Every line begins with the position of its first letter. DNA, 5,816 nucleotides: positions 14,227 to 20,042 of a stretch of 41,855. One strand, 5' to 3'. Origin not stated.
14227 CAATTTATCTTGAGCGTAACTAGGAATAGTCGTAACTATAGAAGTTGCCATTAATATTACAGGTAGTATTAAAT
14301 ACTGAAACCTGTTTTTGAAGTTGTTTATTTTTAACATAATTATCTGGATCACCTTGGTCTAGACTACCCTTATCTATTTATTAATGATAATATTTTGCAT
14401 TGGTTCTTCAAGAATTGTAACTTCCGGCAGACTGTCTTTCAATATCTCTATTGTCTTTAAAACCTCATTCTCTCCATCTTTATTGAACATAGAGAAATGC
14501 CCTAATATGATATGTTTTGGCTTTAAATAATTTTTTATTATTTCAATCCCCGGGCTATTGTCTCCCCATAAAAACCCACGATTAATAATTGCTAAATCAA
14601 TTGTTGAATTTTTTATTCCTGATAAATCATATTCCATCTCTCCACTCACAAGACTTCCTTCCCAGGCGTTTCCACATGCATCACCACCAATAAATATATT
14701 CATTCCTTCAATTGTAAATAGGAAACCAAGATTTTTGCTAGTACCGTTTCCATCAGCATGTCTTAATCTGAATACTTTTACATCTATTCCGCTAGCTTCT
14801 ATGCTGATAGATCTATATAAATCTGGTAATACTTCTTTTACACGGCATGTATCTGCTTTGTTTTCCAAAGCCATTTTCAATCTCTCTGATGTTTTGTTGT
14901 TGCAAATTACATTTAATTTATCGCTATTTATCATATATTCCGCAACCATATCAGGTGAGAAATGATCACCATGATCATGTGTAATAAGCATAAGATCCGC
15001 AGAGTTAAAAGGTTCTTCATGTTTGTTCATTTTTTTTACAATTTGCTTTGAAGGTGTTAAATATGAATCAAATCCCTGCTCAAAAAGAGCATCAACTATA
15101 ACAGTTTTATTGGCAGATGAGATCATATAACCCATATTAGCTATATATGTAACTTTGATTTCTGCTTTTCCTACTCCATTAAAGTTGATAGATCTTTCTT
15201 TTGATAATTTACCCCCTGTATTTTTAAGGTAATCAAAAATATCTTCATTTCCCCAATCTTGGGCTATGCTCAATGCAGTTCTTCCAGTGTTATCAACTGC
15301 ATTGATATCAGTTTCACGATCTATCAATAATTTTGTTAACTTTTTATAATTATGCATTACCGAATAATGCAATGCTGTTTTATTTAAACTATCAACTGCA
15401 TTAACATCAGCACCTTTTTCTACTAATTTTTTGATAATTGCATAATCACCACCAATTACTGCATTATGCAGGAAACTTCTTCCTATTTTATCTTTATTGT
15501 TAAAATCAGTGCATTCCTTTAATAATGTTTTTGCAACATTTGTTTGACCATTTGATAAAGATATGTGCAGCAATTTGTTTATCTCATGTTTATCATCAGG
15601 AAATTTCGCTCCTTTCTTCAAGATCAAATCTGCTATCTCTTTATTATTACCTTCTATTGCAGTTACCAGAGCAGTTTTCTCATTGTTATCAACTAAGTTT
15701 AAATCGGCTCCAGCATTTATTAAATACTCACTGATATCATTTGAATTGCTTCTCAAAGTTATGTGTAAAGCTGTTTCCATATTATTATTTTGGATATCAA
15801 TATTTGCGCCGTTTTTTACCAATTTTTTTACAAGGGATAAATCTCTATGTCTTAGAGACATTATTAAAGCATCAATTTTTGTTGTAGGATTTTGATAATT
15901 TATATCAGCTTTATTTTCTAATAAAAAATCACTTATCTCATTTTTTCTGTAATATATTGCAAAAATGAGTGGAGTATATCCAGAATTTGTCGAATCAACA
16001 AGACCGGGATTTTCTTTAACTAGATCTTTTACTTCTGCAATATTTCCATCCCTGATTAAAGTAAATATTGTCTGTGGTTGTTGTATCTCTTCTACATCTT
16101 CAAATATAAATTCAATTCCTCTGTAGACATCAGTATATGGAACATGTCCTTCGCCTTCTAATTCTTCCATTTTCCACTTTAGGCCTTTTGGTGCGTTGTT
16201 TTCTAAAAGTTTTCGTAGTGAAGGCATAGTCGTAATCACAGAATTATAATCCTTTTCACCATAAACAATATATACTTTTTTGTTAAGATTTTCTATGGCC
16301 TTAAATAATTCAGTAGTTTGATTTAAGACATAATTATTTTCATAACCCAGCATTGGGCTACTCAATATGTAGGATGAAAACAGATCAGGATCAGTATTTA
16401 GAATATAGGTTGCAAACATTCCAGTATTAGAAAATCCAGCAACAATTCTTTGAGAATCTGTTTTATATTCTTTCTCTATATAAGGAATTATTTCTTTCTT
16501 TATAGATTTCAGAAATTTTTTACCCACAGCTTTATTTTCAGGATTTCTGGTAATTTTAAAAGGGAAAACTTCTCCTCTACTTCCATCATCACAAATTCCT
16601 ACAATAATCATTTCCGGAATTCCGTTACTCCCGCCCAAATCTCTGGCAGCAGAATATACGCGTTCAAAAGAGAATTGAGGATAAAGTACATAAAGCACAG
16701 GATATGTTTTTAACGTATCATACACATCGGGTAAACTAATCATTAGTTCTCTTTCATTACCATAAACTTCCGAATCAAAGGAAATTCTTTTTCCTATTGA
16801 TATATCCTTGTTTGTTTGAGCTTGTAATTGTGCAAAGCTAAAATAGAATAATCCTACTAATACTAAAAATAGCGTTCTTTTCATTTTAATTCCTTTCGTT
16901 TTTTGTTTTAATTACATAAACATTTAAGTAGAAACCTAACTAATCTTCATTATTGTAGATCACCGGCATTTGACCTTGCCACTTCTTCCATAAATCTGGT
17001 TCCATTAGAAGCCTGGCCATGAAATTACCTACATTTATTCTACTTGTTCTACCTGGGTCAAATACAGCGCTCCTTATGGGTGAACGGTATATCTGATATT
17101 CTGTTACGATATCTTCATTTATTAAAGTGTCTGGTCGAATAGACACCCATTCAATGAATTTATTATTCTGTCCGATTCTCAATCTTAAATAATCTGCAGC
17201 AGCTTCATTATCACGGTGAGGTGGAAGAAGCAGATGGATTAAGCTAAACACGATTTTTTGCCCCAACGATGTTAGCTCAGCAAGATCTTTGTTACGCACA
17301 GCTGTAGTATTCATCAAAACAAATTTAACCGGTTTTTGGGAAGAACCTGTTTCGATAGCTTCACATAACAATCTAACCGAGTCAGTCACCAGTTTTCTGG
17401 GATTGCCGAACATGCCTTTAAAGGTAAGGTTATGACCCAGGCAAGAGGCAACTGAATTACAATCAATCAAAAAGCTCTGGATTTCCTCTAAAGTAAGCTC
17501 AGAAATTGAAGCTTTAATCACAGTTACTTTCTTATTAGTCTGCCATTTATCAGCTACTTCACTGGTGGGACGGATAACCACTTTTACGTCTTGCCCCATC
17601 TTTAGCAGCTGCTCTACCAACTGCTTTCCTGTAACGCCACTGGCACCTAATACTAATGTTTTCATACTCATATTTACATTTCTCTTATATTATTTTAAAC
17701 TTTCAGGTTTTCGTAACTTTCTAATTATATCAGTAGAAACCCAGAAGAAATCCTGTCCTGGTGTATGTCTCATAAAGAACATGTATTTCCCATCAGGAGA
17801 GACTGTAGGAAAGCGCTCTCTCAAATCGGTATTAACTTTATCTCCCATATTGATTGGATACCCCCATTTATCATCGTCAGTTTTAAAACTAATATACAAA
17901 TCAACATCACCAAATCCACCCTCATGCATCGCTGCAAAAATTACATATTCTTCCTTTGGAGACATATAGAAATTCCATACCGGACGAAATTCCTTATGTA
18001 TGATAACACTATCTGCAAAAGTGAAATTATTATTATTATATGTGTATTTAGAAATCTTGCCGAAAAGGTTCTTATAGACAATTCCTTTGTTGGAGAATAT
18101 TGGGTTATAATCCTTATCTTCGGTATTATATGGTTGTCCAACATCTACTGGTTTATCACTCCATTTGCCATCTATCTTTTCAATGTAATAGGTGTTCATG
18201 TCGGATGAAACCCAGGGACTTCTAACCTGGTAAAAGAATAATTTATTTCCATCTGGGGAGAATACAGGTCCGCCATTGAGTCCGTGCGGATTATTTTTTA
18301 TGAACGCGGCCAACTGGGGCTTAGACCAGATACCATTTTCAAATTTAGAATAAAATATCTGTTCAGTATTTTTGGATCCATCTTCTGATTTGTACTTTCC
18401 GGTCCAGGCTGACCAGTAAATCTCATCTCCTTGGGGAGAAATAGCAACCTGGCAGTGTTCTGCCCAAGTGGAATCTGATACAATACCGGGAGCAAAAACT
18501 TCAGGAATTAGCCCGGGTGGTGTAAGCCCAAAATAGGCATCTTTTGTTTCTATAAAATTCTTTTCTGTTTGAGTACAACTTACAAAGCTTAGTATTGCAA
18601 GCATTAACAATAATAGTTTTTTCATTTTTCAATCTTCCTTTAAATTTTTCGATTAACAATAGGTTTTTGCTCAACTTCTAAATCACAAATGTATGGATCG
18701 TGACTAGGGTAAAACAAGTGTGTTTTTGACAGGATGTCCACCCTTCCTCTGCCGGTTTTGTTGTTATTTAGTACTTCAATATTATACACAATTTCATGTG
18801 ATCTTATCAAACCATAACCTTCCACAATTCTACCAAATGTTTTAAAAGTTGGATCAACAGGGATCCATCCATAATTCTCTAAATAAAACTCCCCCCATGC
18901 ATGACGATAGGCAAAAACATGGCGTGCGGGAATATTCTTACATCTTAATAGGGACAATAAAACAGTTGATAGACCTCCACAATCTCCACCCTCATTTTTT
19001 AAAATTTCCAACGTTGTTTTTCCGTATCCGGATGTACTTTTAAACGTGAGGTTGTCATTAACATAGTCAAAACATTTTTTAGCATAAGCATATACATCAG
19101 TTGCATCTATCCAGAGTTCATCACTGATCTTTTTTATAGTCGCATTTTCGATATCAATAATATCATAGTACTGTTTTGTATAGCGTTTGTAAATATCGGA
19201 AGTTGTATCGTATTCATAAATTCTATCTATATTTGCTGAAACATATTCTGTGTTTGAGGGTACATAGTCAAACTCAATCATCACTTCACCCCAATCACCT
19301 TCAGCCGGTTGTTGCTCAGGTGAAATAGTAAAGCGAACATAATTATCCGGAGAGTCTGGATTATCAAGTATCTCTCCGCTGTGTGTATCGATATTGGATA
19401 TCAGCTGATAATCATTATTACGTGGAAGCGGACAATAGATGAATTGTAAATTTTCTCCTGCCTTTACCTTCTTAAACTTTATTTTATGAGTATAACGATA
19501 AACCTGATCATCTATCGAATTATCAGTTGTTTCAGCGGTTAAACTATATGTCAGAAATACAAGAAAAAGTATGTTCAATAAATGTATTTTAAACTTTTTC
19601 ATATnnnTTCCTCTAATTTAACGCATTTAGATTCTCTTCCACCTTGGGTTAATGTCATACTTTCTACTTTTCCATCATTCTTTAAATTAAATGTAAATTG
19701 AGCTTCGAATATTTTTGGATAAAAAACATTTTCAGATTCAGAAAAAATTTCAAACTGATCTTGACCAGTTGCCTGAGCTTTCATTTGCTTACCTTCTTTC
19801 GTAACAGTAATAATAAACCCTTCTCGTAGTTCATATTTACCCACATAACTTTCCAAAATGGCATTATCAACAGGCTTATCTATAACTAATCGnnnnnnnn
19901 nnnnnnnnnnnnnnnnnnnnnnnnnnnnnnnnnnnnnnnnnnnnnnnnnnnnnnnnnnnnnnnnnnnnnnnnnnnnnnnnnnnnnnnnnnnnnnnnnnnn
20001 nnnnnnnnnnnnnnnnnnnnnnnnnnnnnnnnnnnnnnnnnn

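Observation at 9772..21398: Nine-gene sigma-54-driven cluster pairing secreted repeat scaffolds with hydrolase folds; no known pathway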

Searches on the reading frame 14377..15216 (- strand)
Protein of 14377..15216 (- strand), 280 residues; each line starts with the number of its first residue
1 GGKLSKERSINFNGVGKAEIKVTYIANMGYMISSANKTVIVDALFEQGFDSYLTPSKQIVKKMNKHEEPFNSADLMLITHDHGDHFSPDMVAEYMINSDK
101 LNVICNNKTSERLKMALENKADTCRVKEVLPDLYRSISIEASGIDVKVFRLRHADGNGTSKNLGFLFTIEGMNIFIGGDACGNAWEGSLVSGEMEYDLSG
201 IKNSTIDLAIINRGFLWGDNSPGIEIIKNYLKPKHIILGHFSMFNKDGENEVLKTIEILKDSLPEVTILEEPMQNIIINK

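Call 67: search_solved_structures(query=window:14377-15216:-, max_evalue=0.01)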
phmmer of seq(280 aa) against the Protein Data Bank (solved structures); distinct sequences matched with E-value up to 0.01: 1.
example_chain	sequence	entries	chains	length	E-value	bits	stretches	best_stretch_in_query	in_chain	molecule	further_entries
3kl7_A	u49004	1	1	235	3.9e-05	26.2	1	69-180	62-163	Putative metal-dependent hydrolase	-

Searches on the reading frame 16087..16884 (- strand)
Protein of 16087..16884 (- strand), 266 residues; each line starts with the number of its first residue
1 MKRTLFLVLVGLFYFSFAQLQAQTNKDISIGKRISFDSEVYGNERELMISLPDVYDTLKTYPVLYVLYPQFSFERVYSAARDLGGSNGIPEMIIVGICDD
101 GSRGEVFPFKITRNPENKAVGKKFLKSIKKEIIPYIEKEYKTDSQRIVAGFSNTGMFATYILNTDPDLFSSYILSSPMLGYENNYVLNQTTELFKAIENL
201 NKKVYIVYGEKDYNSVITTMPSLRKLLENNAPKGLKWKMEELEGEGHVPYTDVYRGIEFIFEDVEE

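Call 66: search_solved_structures(query=window:16087-16884:-, max_evalue=0.01)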
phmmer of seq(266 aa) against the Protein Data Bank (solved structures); distinct sequences matched with E-value up to 0.01: 11.
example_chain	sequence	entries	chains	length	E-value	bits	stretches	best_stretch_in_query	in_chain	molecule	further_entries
3gff_A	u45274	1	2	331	9.7e-15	58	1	37-263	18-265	IroE-like serine hydrolase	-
2qm0_A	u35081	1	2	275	1.4e-14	57.5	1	38-260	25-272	BES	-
6rzn_A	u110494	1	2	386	4.7e-06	29.6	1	33-184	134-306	Ferulic acid esterase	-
8bbp_A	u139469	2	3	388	4.8e-06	29.5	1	33-184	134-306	Ferulic acid esterase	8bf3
8bbp_B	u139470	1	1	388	5.7e-06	29.3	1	33-175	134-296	Ferulic acid esterase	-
4w9r_A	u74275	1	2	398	1.1e-05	28.3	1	38-173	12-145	Uncharacterized protein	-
5cxu_A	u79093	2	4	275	5.8e-05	26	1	27-181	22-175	ferulic acid esterase AmCE1/Fae1A | ferulic acid esterase, AmCE1/Fae1A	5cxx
6gun_A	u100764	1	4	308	0.00053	22.8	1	132-199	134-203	EstB from Aspergillus nidulans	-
7xrt_A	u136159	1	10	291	0.0046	19.7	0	36-222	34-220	Ferulic acid esterase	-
5vol_A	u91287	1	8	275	0.0092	18.8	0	38-178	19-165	Putative esterase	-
6mot_A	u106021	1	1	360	0.0096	18.7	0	39-163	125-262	Isoamylase N-terminal domain protein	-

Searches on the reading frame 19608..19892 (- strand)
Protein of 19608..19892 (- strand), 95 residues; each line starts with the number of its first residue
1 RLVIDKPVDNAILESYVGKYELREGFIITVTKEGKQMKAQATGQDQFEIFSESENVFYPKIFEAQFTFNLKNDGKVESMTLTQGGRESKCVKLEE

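Call 52: search_solved_structures(query=A2, max_evalue=1, show_alignments=2)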
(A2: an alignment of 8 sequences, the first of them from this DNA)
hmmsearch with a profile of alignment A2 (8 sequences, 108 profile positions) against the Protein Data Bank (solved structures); distinct sequences matched with E-value up to 1: 6.
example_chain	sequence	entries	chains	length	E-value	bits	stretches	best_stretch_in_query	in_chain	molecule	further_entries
7scw_B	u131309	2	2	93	0.032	17.3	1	52-86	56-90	Ral guanine nucleotide dissociation stimulator-like 1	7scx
1ef5_A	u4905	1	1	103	0.061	16.5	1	52-84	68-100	RGL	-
4doi_A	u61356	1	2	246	0.13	15.3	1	16-59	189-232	Chalcone--flavonone isomerase 1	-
6jmg_A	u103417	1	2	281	0.2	14.8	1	20-92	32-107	DnaJ homolog subfamily C member 27-A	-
6x60_A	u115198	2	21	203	0.57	13.3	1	33-76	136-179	ATP-dependent Clp protease proteolytic subunit 2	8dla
3gcn_A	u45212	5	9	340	0.69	13.1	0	14-58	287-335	Protease degS | DegS protease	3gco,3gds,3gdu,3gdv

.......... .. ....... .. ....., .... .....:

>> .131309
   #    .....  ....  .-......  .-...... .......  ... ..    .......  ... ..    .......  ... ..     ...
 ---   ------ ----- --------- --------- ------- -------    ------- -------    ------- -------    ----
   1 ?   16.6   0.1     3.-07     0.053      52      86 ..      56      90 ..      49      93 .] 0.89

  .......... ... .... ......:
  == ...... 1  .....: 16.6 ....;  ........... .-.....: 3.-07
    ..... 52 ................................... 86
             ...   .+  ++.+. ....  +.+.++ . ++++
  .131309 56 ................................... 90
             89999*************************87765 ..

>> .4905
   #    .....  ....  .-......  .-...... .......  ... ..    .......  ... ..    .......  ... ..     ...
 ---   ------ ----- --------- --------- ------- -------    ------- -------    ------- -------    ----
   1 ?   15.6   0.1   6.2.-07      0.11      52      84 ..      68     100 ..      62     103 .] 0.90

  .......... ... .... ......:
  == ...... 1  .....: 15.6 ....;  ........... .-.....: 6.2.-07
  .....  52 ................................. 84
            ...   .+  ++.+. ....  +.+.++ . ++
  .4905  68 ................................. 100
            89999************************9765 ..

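Call 63: predict_structure(alignment_id=A2)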
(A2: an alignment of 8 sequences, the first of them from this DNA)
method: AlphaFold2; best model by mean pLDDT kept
length: 95 residues; sequences in the alignment: 8
mean_pLDDT: 88.9   pTM: 0.79
mean pLDDT of the five models: 88.9, 88.2, 84.4, 57.3, 51.5
residues with pLDDT >= 90: 67; 70-90: 20; 50-70: 4; < 50: 4
segments of 3 or more residues with pLDDT < 50: 1-4
pLDDT, mean of each block of 10 residues (from residue 1): 58 92 95 92 95 92 94 91 95 85
secondary structure, 60 per line:
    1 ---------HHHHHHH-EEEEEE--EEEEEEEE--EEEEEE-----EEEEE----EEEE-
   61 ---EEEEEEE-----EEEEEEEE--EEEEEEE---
elements in order: H10-16 E18-23 E26-33 E36-41 E47-51 E56-59 E64-70 E76-83 E86-92

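Call 65: fold_search(model_id=the predicted structure, library=pdb)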
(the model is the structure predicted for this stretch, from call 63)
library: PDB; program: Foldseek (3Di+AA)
matches with E <= 10: 867; with E <= 0.001: 0
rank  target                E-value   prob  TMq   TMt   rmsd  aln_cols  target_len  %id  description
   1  7spn_B                5.2e-03  1.00  0.63  0.16   3.4       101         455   15  Crystal structure of IS11, a thermophilic esterase (released 2022-08-24)
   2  7spn_A                5.7e-03  1.00  0.60  0.15   3.5       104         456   14  Crystal structure of IS11, a thermophilic esterase (released 2022-08-24)
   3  1ei5                  1.0e-02  1.00  0.66  0.13   2.5        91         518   15  CRYSTAL STRUCTURE OF A D-AMINOPEPTIDASE FROM OCHROBACTRUM ANTHROPI (released 2000-10-04)
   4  8fek                  1.6e-02  1.00  0.66  0.17   2.9        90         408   14  Crystal structure of PBP cyclase Ulm16 (released 2023-11-08)
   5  6ksv_A                1.6e-02  1.00  0.64  0.17   4.4       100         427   15  Crystal structure of SurE with D-Leu (released 2020-06-24)
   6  9sn1                  1.7e-02  1.00  0.65  0.12   4.8       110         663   10  Lip3 DL-peptidase in the apo-state (released 2026-02-18)
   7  6ksv_B                3.8e-02  1.00  0.63  0.17   4.5       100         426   16  Crystal structure of SurE with D-Leu (released 2020-06-24)
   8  6ksu_B                5.5e-02  1.00  0.59  0.15   3.6        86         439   16  Crystal structure of SurE (released 2020-06-24)
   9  9yx0_A                5.8e-02  0.97  0.42  0.10   4.7        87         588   15  Structure of the 3-methylcrotonyl-coenzyme A carboxylase from Mycobacterium smegmatis (released 2025-11-26)
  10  6ksu_A                1.0e-01  1.00  0.58  0.15   3.3        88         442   16  Crystal structure of SurE (released 2020-06-24)
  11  6noe                  1.4e-01  0.80  0.39  0.30   5.2       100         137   20  Crystal Structure of the All-Trans Retinal-Bound R111K:Y134F:T54V:R132Q:P39Y:R59Y:L121E:I63D Mutant of Human Cellular Re (released 2019-01-30)
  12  6hkr                  1.4e-01  0.80  0.38  0.30   5.1       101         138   19  Human Cellular Retinoic Acid Binding Protein II (CRABPII) with bound synthetic retinoid DC271. (released 2018-11-28)
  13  4m6s                  1.5e-01  0.82  0.40  0.31   4.9       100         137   18  Crystal structure of the R111K:R132Y:Y134F:T54V:R59W:A32W mutant of the Cellular Retinoic Acid Binding Protein Type II i (released 2013-10-09)
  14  6ybq_H                1.6e-01  0.90  0.45  0.25   4.4        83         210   10  Engineered glycolyl-CoA carboxylase (quintuple mutant) with bound CoA (released 2020-10-28)
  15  6mov                  1.7e-01  0.80  0.40  0.31   4.9       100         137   18  Crystal Structure of the All-trans Retinal bound R111K:Y134F:T54V:R132Q:P39Y:R59Y:L121Q Human Cellular Retinoic Acid Bin (released 2019-01-09)
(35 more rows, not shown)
